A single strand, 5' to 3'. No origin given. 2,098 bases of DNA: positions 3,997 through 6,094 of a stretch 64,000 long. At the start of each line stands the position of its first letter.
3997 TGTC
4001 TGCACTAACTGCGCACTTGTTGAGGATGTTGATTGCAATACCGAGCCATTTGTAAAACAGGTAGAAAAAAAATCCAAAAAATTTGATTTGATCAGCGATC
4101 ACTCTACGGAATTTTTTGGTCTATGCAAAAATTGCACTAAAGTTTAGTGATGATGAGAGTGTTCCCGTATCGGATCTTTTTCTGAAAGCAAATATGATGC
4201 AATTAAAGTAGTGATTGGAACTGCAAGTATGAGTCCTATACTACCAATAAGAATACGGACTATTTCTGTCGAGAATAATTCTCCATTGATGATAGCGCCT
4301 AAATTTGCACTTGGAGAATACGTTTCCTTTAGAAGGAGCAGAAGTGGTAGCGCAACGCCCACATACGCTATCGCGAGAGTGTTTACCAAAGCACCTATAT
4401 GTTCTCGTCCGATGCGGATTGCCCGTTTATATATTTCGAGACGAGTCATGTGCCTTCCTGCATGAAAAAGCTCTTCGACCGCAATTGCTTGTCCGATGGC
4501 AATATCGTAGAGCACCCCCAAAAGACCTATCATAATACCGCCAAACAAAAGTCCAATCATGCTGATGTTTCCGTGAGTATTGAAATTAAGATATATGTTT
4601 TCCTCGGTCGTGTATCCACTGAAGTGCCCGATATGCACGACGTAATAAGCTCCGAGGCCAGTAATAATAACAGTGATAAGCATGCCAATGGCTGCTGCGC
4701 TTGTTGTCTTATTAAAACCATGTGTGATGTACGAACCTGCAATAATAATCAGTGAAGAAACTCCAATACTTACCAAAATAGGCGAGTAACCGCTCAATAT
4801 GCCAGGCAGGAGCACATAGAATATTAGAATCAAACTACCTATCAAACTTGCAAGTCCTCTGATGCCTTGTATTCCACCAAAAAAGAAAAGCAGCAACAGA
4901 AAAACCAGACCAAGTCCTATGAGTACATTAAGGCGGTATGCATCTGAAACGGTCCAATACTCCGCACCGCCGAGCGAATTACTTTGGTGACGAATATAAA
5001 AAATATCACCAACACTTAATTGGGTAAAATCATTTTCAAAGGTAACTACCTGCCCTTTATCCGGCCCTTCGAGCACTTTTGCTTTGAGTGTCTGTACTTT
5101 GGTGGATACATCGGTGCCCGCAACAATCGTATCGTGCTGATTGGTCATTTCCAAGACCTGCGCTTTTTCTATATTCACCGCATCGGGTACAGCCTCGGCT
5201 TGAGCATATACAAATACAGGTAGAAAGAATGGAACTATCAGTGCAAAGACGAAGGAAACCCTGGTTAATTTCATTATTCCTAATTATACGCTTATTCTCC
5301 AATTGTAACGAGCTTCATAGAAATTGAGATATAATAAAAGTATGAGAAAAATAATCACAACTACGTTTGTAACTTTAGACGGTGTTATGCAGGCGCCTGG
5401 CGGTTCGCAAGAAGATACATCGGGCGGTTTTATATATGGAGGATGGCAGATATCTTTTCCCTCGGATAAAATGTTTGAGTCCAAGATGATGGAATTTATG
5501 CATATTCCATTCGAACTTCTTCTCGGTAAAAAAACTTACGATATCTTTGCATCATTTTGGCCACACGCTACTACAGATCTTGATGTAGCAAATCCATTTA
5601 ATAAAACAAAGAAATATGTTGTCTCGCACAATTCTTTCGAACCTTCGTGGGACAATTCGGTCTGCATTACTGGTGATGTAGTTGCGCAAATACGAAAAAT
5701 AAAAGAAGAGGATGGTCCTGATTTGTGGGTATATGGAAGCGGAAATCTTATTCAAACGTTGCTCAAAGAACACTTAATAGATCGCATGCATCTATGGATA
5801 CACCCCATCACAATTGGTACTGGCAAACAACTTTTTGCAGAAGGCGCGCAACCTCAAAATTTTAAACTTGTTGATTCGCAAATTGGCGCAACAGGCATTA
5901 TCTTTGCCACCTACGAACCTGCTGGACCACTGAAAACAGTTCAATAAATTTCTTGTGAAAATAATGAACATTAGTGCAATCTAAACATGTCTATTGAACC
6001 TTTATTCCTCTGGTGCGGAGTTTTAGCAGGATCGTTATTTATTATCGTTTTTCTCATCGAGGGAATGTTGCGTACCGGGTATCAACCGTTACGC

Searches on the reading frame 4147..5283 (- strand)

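Call 64: search_protein_families(library=pfam, proteins=[window:4147-5283:-], max_evalue=0.001)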
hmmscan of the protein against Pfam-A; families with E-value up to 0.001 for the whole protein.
window:4147-5283:- (379 aa): 1 family
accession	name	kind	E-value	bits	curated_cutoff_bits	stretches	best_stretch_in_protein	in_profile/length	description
PF07907.16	YibE_F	-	2.9e-61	207.5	27.2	1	122-363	2-240/241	YibE/F-like protein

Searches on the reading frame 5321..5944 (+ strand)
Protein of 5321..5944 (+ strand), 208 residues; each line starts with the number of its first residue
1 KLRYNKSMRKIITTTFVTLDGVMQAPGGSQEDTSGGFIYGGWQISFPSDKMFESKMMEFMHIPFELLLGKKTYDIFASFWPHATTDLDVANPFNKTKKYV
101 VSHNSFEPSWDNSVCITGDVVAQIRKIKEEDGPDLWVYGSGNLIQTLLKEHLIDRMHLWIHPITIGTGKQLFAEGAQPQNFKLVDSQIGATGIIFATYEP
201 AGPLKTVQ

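Call 64: search_protein_families(library=pfam, proteins=[window:5321-5944:+], max_evalue=0.001)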
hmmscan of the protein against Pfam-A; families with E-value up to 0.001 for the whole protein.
window:5321-5944:+ (208 aa): 1 family
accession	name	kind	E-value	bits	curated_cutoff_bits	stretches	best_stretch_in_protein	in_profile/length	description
PF01872.23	RibD_C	-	3.4e-20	73.1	24.1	1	9-194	1-196/197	RibD C-terminal domain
